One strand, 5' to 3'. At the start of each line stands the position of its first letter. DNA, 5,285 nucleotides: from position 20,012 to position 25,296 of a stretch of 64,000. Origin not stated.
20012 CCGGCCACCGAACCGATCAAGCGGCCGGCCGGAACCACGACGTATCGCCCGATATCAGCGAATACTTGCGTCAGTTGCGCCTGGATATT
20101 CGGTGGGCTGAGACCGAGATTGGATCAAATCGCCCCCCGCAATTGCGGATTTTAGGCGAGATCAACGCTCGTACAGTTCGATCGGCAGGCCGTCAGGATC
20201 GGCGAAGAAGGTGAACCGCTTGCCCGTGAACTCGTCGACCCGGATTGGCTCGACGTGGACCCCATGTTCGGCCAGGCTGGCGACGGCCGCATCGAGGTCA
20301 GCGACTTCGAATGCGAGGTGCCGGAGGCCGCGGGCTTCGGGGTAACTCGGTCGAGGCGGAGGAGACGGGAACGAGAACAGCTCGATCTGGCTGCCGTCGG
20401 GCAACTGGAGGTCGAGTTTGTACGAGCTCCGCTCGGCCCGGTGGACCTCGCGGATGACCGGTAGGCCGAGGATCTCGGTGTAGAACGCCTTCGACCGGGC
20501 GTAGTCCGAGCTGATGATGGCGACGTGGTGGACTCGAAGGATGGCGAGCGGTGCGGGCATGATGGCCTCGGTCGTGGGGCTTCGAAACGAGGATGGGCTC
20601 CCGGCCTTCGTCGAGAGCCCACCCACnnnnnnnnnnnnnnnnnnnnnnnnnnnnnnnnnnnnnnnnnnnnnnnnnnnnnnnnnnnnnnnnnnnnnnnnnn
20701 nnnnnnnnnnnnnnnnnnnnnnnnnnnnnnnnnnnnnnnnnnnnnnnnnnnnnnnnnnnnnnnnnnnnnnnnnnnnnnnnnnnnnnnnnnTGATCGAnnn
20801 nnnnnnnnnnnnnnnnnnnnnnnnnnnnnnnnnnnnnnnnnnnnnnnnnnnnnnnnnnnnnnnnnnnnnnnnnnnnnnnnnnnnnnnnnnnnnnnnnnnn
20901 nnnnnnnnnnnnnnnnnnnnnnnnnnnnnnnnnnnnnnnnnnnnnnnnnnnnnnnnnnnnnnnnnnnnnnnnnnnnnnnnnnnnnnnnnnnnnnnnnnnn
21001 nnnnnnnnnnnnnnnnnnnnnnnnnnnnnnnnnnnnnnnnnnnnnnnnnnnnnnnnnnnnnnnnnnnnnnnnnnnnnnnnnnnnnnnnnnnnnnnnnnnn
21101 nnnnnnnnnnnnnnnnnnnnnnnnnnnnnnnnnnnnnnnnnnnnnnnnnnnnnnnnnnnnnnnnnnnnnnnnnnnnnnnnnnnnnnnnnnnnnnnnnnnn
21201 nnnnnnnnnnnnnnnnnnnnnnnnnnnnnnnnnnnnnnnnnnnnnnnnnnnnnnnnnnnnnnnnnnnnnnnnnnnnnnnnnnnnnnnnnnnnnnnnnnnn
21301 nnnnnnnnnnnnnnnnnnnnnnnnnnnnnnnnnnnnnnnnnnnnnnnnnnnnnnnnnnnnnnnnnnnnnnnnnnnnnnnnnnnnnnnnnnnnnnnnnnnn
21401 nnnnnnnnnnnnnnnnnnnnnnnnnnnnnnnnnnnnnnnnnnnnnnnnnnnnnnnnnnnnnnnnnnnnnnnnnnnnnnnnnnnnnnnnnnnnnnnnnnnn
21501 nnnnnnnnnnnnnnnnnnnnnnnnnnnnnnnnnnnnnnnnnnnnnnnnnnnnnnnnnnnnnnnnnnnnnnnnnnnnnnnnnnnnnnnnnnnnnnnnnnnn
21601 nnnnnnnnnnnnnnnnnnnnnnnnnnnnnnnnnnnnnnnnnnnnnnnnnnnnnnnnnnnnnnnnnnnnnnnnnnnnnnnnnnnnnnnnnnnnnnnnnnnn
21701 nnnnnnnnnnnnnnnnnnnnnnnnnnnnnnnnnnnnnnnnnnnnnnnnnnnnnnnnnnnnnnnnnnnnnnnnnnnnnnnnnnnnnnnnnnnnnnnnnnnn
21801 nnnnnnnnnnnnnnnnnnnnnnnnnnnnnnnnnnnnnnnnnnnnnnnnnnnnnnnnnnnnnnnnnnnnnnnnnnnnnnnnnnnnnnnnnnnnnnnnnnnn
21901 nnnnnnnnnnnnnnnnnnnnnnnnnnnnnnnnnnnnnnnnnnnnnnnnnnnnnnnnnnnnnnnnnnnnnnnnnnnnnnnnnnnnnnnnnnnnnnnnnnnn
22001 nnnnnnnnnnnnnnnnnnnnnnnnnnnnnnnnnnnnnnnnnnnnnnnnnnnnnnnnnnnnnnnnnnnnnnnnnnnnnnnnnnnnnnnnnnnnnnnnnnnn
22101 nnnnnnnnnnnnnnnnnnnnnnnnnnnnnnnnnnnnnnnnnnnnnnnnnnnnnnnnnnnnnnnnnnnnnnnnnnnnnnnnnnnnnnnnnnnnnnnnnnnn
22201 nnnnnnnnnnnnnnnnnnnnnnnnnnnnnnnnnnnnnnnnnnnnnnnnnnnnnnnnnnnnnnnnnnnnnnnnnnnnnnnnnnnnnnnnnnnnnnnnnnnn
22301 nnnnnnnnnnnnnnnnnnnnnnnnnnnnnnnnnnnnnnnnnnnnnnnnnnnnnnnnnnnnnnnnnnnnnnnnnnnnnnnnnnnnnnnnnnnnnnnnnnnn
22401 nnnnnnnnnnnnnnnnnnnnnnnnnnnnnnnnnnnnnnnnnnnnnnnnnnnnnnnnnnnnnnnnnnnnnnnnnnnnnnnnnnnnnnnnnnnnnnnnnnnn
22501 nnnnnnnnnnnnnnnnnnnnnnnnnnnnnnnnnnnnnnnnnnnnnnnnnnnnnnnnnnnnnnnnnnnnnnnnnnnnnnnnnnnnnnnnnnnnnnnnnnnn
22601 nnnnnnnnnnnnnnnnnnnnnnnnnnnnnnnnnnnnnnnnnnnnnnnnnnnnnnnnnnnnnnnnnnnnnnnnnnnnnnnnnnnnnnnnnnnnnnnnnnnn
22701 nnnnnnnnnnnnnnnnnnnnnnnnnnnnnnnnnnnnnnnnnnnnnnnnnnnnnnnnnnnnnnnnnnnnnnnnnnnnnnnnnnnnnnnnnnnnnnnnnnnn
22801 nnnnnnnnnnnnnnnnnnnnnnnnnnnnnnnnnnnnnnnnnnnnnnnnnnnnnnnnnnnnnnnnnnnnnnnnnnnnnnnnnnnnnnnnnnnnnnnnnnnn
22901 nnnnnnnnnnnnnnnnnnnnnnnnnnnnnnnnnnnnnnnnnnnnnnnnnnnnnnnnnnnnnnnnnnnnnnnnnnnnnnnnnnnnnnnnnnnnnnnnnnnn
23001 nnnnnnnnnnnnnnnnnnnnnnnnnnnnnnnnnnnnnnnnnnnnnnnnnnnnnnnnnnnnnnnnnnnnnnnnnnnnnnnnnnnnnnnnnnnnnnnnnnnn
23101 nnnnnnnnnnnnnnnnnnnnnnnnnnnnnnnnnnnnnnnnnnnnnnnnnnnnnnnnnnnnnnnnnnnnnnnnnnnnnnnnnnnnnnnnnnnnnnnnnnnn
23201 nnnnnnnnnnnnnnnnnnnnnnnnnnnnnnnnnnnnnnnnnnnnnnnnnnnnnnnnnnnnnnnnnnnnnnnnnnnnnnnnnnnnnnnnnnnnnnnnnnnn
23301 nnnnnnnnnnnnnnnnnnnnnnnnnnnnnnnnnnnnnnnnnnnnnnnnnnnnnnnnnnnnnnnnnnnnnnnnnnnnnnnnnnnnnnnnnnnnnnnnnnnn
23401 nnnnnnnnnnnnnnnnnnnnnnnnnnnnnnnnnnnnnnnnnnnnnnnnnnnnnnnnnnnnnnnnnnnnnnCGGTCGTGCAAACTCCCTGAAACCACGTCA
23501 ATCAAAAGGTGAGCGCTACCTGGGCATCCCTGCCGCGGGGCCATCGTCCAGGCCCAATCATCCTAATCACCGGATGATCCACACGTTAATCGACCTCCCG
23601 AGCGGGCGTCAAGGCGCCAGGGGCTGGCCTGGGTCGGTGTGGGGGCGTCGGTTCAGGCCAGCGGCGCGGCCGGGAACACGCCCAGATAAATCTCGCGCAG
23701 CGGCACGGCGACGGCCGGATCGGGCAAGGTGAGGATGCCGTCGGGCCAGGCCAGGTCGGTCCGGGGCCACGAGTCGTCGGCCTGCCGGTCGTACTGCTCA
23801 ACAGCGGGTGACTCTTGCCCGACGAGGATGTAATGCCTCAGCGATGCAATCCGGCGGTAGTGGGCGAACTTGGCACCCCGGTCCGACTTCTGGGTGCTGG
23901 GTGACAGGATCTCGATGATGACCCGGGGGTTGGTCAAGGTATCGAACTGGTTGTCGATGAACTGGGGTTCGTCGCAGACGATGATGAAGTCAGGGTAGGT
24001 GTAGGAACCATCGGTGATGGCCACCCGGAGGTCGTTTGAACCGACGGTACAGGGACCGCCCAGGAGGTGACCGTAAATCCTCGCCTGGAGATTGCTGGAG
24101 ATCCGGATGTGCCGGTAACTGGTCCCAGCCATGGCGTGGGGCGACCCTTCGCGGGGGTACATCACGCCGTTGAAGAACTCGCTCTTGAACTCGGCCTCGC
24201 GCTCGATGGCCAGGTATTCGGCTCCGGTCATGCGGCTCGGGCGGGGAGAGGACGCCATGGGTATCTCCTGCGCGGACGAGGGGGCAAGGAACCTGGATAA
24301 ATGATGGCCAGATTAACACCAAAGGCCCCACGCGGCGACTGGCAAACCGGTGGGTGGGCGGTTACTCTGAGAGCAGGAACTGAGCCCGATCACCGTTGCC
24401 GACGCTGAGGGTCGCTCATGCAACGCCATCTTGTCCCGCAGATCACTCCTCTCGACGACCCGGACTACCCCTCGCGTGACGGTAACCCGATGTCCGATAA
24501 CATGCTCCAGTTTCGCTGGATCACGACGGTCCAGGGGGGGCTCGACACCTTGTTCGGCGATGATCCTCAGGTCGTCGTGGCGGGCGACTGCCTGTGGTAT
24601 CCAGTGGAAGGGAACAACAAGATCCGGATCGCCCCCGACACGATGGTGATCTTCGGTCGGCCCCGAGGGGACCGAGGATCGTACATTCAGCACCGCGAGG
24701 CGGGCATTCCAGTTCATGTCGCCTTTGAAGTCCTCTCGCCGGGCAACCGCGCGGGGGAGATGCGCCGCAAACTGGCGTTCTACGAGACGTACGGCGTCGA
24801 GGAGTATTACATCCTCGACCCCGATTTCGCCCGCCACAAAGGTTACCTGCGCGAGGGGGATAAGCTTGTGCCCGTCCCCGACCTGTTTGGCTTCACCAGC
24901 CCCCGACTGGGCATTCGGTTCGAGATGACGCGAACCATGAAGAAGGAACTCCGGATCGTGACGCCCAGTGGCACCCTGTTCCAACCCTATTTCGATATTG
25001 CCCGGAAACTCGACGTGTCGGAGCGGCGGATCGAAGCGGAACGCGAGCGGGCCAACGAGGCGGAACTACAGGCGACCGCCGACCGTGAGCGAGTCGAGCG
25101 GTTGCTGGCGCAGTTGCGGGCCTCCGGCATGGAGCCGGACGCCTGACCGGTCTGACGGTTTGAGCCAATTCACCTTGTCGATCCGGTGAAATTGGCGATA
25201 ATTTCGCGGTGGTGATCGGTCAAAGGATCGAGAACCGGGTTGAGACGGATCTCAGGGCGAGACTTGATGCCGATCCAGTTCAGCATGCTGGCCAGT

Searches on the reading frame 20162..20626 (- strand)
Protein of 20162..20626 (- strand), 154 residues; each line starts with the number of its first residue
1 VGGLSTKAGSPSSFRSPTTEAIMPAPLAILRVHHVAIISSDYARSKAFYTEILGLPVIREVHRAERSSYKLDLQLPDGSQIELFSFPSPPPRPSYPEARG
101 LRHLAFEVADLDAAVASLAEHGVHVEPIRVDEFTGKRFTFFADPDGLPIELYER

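Call 43: search_protein_families(library=pfam, proteins=[window:20162-20626:-], max_evalue=0.0001)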
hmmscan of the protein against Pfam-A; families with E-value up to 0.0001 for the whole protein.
window:20162-20626:- (154 aa): 6 families
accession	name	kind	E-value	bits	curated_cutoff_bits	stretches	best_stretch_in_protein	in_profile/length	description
PF00903.31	Glyoxalase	-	2.3e-28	99.4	20.6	1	31-151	1-121/121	Glyoxalase/Bleomycin resistance protein/Dioxygenase superfamily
PF13669.12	Glyoxalase_4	-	1.8e-14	54.4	27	1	33-140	1-109/109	Glyoxalase/Bleomycin resistance protein/Dioxygenase superfamily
PF18029.7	Glyoxalase_6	-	2.1e-06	28.8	23.6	1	36-151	3-105/106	Glyoxalase-like domain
PF13468.12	Glyoxalase_3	-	6e-06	26.9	25.1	1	33-144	2-121/176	Glyoxalase-like domain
PF12681.13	Glyoxalase_2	-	2.1e-05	24.9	30.1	1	36-152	5-114/118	Glyoxalase-like domain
PF22677.2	Ble-like_N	-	4.3e-05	23.6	24.5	0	31-59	1-29/41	Bleomycin resistance protein-like N-terminal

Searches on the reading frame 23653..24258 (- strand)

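Call 43: search_protein_families(library=pfam, proteins=[window:23653-24258:-], max_evalue=0.0001)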
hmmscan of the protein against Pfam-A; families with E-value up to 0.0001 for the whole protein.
window:23653-24258:- (201 aa): 1 family
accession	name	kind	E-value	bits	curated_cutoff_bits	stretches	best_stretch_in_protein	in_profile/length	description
PF05685.18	Uma2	-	3.4e-23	82.4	27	1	14-169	3-151/172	Putative restriction endonuclease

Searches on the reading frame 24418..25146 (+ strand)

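Call 43: search_protein_families(library=pfam, proteins=[window:24418-25146:+], max_evalue=0.0001)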
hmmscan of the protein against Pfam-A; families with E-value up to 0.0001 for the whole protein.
window:24418-25146:+ (242 aa): 1 family
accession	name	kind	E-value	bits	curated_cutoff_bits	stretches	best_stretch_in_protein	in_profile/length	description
PF05685.18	Uma2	-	2.8e-12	46.9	27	1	49-153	51-149/172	Putative restriction endonuclease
